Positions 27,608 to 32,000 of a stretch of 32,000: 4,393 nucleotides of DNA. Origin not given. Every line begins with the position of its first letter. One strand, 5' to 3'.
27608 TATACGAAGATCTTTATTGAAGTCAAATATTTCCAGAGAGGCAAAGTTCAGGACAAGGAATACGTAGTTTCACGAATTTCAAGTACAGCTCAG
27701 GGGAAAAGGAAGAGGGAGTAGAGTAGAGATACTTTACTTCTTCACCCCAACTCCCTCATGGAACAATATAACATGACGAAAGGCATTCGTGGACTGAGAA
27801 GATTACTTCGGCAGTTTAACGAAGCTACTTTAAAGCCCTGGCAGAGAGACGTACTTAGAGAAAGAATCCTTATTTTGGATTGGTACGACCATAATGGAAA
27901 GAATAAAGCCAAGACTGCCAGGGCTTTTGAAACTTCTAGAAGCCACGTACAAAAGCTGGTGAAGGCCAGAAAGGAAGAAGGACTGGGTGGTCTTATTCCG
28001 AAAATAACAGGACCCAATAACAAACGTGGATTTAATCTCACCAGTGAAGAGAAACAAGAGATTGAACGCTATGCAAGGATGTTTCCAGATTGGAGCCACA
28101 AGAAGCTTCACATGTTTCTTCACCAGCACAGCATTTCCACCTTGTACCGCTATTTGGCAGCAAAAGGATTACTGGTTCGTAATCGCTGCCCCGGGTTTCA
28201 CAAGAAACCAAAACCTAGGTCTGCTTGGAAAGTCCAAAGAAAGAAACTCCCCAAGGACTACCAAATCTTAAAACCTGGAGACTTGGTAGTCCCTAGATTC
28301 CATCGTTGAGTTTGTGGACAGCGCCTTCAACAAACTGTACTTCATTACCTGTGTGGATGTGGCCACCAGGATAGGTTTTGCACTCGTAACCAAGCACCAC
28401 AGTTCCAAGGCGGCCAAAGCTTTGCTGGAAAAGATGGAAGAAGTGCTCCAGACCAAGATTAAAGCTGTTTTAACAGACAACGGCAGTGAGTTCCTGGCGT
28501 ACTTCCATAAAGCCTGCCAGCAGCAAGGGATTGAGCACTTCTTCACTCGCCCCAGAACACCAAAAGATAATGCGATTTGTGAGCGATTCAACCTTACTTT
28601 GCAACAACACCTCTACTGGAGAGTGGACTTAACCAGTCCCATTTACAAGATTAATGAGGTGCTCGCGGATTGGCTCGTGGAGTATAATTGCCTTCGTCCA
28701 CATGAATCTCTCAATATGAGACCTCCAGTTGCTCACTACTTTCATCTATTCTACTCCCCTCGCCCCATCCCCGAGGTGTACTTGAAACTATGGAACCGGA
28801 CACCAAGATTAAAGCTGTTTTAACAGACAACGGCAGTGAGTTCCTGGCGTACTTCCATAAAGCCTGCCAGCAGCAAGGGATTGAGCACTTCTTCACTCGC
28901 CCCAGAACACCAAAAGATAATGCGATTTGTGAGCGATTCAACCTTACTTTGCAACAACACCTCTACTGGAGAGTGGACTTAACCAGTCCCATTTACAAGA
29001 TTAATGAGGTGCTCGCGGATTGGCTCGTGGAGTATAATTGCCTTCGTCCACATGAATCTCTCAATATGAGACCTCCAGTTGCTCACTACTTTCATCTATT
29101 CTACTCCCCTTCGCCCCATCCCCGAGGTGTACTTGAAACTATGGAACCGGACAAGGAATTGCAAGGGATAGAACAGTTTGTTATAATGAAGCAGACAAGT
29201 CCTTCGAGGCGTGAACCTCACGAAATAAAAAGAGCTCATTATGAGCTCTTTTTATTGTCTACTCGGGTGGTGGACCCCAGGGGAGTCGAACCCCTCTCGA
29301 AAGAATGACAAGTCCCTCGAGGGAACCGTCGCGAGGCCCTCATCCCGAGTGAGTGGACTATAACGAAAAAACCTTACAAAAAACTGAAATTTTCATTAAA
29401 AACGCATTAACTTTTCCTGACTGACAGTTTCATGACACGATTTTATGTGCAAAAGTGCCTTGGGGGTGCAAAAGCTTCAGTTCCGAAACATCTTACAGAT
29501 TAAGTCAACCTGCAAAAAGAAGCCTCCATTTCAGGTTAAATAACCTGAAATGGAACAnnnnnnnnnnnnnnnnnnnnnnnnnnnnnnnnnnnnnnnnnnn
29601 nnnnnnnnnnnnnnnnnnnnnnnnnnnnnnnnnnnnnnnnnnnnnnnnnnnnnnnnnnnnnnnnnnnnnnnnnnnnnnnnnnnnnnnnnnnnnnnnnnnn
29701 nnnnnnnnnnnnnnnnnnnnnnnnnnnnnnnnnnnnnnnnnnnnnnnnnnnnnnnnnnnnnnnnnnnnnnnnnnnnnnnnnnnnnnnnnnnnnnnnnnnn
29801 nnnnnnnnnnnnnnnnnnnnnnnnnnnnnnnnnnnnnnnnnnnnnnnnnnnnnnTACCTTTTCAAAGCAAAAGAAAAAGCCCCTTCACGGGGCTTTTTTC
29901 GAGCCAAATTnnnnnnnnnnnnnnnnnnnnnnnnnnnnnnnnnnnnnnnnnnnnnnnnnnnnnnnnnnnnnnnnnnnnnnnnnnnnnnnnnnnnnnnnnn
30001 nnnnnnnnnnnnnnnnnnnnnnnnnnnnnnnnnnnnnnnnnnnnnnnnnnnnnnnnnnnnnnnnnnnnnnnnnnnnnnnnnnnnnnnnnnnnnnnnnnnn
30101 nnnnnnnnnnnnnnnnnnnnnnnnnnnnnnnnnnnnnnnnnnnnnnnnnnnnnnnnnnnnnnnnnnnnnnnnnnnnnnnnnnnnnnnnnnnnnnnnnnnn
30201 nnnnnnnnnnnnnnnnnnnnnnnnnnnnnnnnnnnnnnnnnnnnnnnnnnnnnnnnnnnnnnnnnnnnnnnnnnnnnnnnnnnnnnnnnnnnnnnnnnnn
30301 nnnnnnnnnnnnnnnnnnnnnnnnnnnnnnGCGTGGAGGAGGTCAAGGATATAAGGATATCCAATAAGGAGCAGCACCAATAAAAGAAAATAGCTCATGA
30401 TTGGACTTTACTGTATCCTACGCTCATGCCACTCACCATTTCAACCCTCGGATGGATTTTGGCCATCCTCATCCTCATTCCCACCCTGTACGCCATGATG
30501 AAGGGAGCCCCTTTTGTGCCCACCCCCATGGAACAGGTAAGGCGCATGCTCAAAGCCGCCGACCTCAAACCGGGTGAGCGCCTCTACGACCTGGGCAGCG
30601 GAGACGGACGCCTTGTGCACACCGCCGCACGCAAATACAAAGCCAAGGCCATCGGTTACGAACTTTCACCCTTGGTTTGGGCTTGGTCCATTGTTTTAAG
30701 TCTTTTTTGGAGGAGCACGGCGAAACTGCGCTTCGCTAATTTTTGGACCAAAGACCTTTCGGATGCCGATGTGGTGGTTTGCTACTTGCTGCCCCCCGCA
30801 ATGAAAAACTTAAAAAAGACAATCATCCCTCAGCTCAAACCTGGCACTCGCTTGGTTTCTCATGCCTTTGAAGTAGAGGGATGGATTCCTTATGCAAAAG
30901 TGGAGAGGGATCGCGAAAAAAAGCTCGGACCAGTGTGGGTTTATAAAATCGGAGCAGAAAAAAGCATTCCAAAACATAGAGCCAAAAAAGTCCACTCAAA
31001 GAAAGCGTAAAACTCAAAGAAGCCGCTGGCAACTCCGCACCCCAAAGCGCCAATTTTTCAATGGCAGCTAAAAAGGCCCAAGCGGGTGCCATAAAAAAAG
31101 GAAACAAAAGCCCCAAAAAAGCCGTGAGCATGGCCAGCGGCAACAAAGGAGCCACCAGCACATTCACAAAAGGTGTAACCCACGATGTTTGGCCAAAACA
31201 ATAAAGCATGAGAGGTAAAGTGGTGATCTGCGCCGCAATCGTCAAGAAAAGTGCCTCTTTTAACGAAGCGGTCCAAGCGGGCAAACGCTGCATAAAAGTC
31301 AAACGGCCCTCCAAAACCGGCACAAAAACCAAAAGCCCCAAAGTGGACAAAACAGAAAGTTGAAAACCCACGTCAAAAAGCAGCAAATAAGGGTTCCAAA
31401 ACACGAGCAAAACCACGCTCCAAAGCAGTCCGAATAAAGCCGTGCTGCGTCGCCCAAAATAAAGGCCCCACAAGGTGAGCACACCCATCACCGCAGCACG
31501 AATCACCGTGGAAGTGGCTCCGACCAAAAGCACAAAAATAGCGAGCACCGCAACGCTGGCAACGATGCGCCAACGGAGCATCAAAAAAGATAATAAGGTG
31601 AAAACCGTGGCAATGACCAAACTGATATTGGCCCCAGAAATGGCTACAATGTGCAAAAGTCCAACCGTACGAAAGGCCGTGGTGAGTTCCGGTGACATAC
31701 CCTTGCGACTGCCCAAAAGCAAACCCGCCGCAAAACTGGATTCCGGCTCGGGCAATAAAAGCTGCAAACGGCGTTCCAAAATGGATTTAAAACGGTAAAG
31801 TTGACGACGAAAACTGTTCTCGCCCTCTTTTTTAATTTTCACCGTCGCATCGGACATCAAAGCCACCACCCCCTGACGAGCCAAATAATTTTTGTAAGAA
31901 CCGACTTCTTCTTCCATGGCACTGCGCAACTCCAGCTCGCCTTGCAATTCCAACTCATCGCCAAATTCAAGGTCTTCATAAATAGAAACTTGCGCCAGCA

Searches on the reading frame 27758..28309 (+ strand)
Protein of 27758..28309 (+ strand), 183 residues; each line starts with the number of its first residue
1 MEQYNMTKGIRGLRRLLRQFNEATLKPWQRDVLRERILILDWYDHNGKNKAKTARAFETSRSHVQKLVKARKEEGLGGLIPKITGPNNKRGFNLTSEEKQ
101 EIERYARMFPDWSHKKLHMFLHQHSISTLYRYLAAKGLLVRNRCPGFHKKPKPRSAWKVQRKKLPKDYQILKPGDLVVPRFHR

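Call 6: search_protein_families(library=pfam, proteins=[window:27758-28309:+], max_evalue=0.01)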
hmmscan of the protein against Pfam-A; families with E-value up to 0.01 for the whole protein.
window:27758-28309:+ (183 aa): 4 families
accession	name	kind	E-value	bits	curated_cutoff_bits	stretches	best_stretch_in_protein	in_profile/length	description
PF13518.12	HTH_28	-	2.1e-08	34.6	25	1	35-86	1-51/52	Helix-turn-helix domain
PF13565.12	HTH_32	-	1.9e-07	32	33.7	1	64-133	2-73/73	Homeodomain-like domain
PF13384.12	HTH_23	-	2.5e-05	24.4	24.6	1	33-79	4-49/50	Homeodomain-like domain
PF13551.12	HTH_29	-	0.00099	19.6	28.1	1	36-89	1-54/64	Winged helix-turn helix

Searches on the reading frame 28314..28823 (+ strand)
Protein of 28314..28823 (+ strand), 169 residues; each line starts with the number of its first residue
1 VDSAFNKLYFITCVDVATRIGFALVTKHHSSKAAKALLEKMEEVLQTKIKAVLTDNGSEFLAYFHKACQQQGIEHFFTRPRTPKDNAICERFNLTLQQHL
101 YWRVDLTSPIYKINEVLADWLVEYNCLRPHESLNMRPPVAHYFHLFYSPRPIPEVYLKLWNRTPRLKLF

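Call 6: search_protein_families(library=pfam, proteins=[window:28314-28823:+], max_evalue=0.01)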
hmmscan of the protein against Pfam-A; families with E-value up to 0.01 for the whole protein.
window:28314-28823:+ (169 aa): 3 families
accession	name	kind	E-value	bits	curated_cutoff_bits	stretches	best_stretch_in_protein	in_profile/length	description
PF13683.12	rve_3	-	6.1e-16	58.4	26.5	1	71-138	1-67/67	Integrase core domain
PF00665.32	rve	-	7.1e-12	45.9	32.6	1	6-83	22-102/102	Integrase core domain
PF13610.12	DDE_Tnp_IS240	-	0.005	17.4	27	1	8-98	18-108/139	DDE domain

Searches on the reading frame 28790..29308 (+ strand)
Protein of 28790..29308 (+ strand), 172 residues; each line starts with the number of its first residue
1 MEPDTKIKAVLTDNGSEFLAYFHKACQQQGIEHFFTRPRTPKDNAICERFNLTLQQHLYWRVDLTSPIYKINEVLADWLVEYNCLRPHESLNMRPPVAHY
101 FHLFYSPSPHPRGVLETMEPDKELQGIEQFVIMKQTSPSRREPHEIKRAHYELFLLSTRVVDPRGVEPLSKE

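Call 8: search_protein_families(library=pfam, proteins=[window:28790-29308:+], max_evalue=0.001)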
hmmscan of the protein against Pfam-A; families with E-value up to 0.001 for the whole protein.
window:28790-29308:+ (172 aa): 2 families
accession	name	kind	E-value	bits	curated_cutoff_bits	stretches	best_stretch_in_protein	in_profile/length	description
PF13683.12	rve_3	-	6.7e-16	58.2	26.5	1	29-96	1-67/67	Integrase core domain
PF00665.32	rve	-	0.00021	22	32.6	1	7-41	67-102/102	Integrase core domain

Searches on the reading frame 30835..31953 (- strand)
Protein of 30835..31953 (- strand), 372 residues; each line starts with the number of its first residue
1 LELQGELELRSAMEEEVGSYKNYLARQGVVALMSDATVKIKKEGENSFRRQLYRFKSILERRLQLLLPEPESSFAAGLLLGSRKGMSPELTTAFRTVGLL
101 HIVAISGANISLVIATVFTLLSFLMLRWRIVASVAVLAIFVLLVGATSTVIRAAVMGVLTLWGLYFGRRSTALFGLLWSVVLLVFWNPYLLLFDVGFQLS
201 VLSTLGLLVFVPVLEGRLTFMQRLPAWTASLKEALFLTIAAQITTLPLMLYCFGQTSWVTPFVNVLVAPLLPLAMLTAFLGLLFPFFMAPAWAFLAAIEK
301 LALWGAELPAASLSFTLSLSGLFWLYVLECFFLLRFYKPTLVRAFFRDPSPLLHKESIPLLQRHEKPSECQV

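Call 8: search_protein_families(library=pfam, proteins=[window:30835-31953:-], max_evalue=0.001)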
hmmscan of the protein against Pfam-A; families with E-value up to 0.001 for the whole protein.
window:30835-31953:- (372 aa): 1 family
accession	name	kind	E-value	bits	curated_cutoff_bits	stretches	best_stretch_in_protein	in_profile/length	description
PF03772.21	Competence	-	1.8e-44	152.6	23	1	78-335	1-266/270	Competence protein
